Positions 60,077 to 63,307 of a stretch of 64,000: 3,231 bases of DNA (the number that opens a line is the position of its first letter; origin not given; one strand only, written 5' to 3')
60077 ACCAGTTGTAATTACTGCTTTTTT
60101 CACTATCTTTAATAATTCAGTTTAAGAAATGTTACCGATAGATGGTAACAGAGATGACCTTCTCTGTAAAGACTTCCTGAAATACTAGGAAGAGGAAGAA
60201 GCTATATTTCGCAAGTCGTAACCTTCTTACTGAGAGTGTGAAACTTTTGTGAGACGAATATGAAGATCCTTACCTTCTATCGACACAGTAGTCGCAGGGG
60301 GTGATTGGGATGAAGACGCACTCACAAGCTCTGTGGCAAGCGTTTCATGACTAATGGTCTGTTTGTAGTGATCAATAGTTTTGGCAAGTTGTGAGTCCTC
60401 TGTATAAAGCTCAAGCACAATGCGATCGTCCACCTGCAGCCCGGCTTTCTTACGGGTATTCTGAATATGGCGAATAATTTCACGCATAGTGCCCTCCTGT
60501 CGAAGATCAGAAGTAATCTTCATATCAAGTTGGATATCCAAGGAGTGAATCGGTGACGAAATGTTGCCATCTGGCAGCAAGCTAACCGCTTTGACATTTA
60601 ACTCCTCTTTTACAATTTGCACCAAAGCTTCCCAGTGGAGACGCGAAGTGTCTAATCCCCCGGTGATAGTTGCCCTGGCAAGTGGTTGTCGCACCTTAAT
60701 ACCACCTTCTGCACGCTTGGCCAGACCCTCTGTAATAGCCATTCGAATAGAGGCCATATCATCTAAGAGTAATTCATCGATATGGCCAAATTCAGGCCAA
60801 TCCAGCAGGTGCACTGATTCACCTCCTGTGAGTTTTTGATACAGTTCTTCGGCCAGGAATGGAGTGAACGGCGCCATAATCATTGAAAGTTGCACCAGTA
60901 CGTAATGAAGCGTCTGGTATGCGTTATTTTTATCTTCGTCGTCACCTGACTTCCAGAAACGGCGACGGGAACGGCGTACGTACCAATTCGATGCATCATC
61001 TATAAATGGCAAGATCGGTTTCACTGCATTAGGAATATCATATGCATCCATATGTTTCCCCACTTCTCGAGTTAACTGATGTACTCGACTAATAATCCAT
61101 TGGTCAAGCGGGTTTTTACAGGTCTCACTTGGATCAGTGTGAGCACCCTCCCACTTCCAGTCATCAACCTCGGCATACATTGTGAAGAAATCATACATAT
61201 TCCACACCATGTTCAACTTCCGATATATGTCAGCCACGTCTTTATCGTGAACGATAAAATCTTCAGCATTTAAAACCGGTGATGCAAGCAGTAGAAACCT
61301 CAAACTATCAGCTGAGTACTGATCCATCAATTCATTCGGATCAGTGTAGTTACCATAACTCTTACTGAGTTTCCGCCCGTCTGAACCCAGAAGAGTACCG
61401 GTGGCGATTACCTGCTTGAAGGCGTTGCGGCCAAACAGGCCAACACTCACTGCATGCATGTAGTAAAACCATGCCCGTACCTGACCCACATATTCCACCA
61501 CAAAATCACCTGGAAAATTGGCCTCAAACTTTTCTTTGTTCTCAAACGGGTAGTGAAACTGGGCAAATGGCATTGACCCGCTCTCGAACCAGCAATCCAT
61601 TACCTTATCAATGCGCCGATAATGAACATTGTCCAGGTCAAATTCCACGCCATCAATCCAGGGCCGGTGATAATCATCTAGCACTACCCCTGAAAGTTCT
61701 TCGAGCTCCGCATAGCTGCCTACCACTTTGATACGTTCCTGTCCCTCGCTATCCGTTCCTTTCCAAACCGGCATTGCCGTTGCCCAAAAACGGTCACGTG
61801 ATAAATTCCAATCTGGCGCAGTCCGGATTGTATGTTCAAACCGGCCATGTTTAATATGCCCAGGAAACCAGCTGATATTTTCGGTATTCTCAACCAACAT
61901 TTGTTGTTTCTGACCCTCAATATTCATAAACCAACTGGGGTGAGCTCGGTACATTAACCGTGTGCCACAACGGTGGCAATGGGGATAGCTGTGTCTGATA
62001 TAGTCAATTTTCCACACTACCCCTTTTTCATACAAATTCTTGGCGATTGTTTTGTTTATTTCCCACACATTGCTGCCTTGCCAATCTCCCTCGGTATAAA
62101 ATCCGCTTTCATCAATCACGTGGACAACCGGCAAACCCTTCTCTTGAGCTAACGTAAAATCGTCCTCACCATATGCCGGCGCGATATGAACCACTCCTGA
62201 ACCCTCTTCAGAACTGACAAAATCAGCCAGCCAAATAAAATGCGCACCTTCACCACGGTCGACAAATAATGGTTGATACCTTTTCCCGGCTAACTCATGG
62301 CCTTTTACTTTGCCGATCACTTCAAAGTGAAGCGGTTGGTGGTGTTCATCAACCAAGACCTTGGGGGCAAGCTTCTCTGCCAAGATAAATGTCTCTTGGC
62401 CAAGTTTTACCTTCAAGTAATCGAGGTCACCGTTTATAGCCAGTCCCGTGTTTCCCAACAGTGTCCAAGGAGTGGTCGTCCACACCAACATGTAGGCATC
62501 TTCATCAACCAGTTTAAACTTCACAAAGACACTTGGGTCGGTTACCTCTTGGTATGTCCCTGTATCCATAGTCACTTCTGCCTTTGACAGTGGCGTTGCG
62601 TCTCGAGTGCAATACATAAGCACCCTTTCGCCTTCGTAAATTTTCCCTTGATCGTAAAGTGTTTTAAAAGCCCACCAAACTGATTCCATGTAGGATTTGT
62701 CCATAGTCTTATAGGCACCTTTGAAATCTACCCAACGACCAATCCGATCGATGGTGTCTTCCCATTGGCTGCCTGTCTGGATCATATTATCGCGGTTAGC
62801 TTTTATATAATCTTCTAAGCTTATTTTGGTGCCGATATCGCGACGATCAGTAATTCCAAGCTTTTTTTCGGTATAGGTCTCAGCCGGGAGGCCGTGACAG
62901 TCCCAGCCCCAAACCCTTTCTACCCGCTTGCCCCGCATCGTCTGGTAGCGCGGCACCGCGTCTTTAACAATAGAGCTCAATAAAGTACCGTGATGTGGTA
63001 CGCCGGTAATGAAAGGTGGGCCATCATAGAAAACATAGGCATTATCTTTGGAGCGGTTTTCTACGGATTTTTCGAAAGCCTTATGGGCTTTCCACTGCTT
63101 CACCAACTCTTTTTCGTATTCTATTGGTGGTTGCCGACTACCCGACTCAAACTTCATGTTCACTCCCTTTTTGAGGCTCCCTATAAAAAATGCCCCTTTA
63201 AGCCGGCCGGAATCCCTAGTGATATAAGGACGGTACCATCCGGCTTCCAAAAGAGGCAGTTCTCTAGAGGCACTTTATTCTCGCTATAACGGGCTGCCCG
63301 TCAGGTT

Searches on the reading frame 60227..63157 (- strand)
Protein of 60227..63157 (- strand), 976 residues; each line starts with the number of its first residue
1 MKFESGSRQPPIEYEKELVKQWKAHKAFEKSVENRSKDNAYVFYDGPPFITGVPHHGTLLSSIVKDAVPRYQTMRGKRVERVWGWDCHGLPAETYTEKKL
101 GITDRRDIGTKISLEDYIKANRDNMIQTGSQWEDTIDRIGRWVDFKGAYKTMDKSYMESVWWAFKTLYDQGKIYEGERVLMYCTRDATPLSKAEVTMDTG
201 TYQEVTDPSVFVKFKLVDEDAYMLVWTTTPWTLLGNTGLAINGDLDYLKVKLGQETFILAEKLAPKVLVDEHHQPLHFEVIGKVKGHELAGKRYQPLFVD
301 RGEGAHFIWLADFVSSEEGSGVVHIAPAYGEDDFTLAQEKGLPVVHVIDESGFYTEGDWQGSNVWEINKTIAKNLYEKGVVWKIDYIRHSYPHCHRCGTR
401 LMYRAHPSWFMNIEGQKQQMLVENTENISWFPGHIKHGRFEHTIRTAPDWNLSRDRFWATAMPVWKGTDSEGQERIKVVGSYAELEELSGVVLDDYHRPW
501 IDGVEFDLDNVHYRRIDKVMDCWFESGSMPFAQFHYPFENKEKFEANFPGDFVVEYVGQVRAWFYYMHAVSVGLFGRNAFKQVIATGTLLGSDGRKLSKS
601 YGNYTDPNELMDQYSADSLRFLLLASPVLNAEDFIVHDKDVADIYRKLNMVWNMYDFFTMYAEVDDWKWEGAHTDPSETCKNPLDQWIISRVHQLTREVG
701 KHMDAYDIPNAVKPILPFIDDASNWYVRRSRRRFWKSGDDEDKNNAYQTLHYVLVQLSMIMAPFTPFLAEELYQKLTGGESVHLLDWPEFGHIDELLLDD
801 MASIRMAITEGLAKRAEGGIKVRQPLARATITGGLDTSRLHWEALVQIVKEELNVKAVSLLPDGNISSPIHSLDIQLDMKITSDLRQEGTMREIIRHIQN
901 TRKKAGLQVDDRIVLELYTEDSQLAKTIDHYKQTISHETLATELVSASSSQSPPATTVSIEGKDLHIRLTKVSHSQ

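Call 26: search_solved_structures(query=window:60227-63157:-, max_evalue=1e-20)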
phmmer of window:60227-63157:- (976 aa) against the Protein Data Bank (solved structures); distinct sequences matched with E-value up to 1e-20: 22.
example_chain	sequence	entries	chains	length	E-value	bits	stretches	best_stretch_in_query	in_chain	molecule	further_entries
8c8u_A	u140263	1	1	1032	5.7e-207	693.1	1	7-880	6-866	Isoleucine--tRNA ligase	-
8c8v_A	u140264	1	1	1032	7.6e-207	692.7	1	7-880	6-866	Isoleucine--tRNA ligase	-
8c9d_A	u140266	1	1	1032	2.5e-205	687.6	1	7-880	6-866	Isoleucine--tRNA ligase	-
8c8w_A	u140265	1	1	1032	5.2e-204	683.3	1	7-880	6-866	Isoleucine--tRNA ligase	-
1ile_A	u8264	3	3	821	5.6e-189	633.5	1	13-820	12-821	ISOLEUCYL-TRNA SYNTHETASE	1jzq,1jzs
8wnd_A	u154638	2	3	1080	5e-186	623.8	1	13-863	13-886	isoleucine--tRNA ligase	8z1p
7d5c_A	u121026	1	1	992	5.5e-181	607.1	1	13-863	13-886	Isoleucine--tRNA ligase, cytoplasmic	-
9wqs_A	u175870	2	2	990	6.2e-181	606.9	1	13-863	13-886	Isoleucine--tRNA ligase, cytoplasmic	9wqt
9w01_B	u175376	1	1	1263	4.7e-179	600.7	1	12-867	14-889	Isoleucine--tRNA ligase, cytoplasmic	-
6ldk_A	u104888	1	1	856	2e-176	592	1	14-776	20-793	Isoleucine--tRNA ligase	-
1ffy_A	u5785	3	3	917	2.8e-91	310.2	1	15-803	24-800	ISOLEUCYL-TRNA SYNTHETASE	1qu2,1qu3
8c9e_A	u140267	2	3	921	2e-81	277.5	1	15-794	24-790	Isoleucine--tRNA ligase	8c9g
8c9f_A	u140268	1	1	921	2.5e-79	270.6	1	15-794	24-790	Isoleucine--tRNA ligase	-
8wnf_A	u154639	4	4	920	5.7e-62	213.1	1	18-773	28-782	Isoleucine--tRNA ligase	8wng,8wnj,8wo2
8wni_A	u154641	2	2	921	5.8e-62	213.1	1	18-773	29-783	Isoleucine--tRNA ligase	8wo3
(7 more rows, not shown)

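Call 66: find_homologous_proteins(query=window:60227-63157:-, max_evalue=1e-50)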
Query window:60227-63157:- (976 aa): 8000 proteins with E <= 1e-50 among 8000 candidates; the best 120 are listed.
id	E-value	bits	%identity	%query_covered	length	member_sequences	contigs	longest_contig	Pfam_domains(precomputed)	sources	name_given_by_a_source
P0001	0.0e+0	2305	100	100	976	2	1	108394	PF09334.18,PF08264.20,PF13603.13,PF00133.29,PF19302.5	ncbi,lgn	-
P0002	0.0e+0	1716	73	100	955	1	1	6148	PF09334.18,PF08264.20,PF13603.13,PF00133.29,PF19302.5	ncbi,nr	ncbi:isoleucine--tRNA ligase [Candidatus Saccharibacteria bacterium]|nr:isoleucine--tRNA ligase [Can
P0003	0.0e+0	1711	73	99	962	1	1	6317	PF09334.18,PF08264.20,PF13603.13,PF00133.29,PF19302.5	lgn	-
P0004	0.0e+0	1709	73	99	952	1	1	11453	PF09334.18,PF08264.20,PF13603.13,PF00133.29,PF19302.5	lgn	-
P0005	0.0e+0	1702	74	100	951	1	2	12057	PF09334.18,PF08264.20,PF13603.13,PF00133.29,PF19302.5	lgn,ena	-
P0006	0.0e+0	1702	73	100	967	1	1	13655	PF09334.18,PF08264.20,PF13603.13,PF00133.29,PF19302.5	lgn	-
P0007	0.0e+0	1700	74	100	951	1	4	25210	PF09334.18,PF08264.20,PF13603.13,PF00133.29,PF19302.5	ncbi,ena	-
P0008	0.0e+0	1682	72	100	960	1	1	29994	PF09334.18,PF08264.20,PF13603.13,PF00133.29,PF19302.5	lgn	-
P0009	0.0e+0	1679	71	100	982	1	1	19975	PF09334.18,PF08264.20,PF13603.13,PF00133.29,PF19302.5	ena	-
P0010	0.0e+0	1678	71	99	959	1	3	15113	PF09334.18,PF08264.20,PF13603.13,PF00133.29,PF19302.5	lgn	-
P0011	0.0e+0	1670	73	97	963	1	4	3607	PF09334.18,PF08264.20,PF13603.13,PF00133.29,PF19302.5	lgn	-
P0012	0.0e+0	1669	71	99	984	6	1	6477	PF09334.18,PF08264.20,PF00133.29,PF19302.5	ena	-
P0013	0.0e+0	1664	72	100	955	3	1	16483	PF09334.18,PF08264.20,PF13603.13,PF00133.29,PF19302.5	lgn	-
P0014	0.0e+0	1664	71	100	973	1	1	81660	PF09334.18,PF08264.20,PF13603.13,PF00133.29,PF19302.5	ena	-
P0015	0.0e+0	1663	71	100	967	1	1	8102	PF09334.18,PF08264.20,PF13603.13,PF00133.29,PF19302.5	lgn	-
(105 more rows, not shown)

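Call 68: find_encoding_contigs(protein=P0001, flank=1500, max_places=3)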
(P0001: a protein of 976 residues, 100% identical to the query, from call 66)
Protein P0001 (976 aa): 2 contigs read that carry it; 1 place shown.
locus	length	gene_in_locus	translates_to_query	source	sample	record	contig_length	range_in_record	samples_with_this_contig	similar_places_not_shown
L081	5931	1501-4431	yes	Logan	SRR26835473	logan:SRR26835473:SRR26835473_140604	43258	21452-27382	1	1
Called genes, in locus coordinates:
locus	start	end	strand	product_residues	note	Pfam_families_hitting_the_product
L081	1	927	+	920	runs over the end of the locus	PF08471:Ribonuc_red_2_N, PF02867:Ribonuc_red_lgC, PF12637:TSCPD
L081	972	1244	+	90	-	-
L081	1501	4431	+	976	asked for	PF00133:tRNA-synt_1, PF09334:tRNA-synt_1g (weak), PF13603:tRNA-synt_1_2 (weak), PF08264:Anticodon_1, PF19302:DUF5915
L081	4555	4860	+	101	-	PF00829:Ribosomal_L21p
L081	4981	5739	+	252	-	PF00142:Fer4_NifH (weak), PF01656:CbiA, PF02374:ArsA_ATPase, PF06564:CBP_BcsQ (faint), PF09140:MipZ, PF10609:ParA, PF13614:AAA_31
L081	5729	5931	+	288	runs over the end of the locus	PF02195:ParB_N, PF17762:HTH_ParB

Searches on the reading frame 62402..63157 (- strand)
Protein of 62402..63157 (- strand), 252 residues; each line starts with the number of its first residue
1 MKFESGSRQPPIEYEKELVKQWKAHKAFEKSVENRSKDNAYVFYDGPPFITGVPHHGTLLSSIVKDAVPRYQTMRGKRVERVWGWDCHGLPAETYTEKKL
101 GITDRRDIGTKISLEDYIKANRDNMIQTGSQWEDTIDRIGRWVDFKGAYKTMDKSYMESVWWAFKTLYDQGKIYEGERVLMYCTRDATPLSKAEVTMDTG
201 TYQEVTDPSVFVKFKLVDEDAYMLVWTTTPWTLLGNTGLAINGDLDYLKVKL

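Call 10: find_related_loci(query=window:62402-63157:-, collection=genome_contigs, flank=1500)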
Query window:62402-63157:- (252 aa) in genome_contigs; peptide patterns used: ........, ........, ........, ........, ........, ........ (x = any residue, [..] = any of these).
600 stretches matched a pattern (row limit reached: there are more); 593 encode a relative of the query (tblastn E <= 1e-3); the best 80 are kept; 80 distinct loci.
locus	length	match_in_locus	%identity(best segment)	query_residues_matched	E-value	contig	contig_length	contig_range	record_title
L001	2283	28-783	84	1-252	6e-154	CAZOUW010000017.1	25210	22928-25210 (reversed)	MAG TPA_asm: uncultured Candidatus Saccharibacteria bacterium isolate SRP133034_co1_52 genome assembly, contig: NODE_187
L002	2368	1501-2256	81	1-252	2e-152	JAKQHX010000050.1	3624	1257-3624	MAG: bacterium isolate USDE_metabat.59 k141_1096786, whole genome shotgun sequence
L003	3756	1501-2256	80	1-252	3e-140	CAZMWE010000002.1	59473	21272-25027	MAG TPA_asm: uncultured Candidatus Saccharibacteria bacterium isolate binchicken_co54_327 genome assembly, contig: NODE_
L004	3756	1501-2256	79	1-252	6e-139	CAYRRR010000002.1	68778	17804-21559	MAG TPA_asm: uncultured Candidatus Saccharibacteria bacterium isolate SRP144015_co1_65 genome assembly, contig: NODE_212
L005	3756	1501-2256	79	1-252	4e-138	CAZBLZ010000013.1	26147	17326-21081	MAG TPA_asm: uncultured Candidatus Saccharibacteria bacterium isolate SRP200132_co1_634 genome assembly, contig: NODE_32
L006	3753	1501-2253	79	1-252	6e-138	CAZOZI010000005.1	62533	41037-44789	MAG TPA_asm: uncultured Candidatus Saccharibacteria bacterium isolate SRP200132_co1_79 genome assembly, contig: NODE_681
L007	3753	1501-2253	79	1-252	1e-137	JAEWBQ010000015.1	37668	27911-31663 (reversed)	MAG: Candidatus Parcubacteria bacterium isolate OH_PBB_257 k127_526451, whole genome shotgun sequence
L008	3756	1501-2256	76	1-252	5e-136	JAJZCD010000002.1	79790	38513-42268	MAG: bacterium isolate JA1.bin59 NODE_206_length_79790_cov_2.346485, whole genome shotgun sequence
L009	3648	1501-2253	77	1-252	1e-136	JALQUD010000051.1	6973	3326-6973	MAG: Candidatus Saccharimonadia bacterium isolate DFJ.1 NODE_51_length_6973_cov_4.257541, whole genome shotgun sequence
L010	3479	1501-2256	79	1-252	8e-138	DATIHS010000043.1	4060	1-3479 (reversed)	MAG TPA_asm: Patescibacteria group bacterium isolate SMAG_U15644 k141_733540, whole genome shotgun sequence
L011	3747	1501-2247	77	1-250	4e-135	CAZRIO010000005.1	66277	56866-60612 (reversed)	MAG TPA_asm: uncultured Candidatus Saccharibacteria bacterium isolate SRP200132_co1_783 genome assembly, contig: NODE_59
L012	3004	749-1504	76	1-252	2e-137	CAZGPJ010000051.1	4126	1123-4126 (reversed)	MAG TPA_asm: uncultured Candidatus Saccharibacteria bacterium isolate SRP319275_co2_222 genome assembly, contig: NODE_26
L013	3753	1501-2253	77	1-252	5e-135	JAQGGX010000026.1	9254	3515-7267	MAG: Candidatus Saccharibacteria bacterium isolate RYN_418 scaffold_5923578, whole genome shotgun sequence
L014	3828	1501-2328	72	1-251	2e-134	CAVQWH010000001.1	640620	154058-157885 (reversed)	MAG: uncultured Candidatus Saccharibacteria bacterium isolate MFD02923.bin.2.10 genome assembly, contig: contig_36646, w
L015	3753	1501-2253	76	1-252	6e-135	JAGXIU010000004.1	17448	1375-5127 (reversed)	MAG: Candidatus Saccharibacteria bacterium isolate LH_M93 k141_1276922, whole genome shotgun sequence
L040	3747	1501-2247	77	1-250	7e-132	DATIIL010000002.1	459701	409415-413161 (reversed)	MAG TPA_asm: Candidatus Saccharimonadales bacterium isolate SMAG_U15664 k141_644191, whole genome shotgun sequence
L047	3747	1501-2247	76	1-250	4e-131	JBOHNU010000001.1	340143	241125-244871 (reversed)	MAG: Candidatus Saccharimonadales bacterium isolate SD8029_maxbin2.bin.13 NODE_1_length_340143_cov_2.844225, whole genom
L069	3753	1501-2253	73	1-252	2e-130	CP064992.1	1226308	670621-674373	MAG: Candidatus Saccharibacteria bacterium isolate Hirt_18-Q3-R61-65_BATAC.98_uni chromosome, complete genome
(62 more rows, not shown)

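Call 76: search_protein_families(library=pfam, proteins=[L040:968-1501:+, L069:731-982:+, L047:1140-1500:+], max_evalue=0.01)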
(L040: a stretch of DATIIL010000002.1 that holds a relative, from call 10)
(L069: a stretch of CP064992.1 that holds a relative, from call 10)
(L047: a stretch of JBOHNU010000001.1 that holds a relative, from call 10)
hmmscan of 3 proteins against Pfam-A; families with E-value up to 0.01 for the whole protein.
L040:968-1501:+ (178 aa): 0 families

L069:731-982:+ (84 aa): 0 families

L047:1140-1500:+ (119 aa): 2 families
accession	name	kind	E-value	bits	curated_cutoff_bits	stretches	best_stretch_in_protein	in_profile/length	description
PF05899.18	Cupin_3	-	6.8e-06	26.1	23.5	1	55-95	24-64/74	EutQ-like cupin domain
PF07883.17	Cupin_2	-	2.9e-05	24.1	27.2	1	55-95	17-56/70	Cupin domain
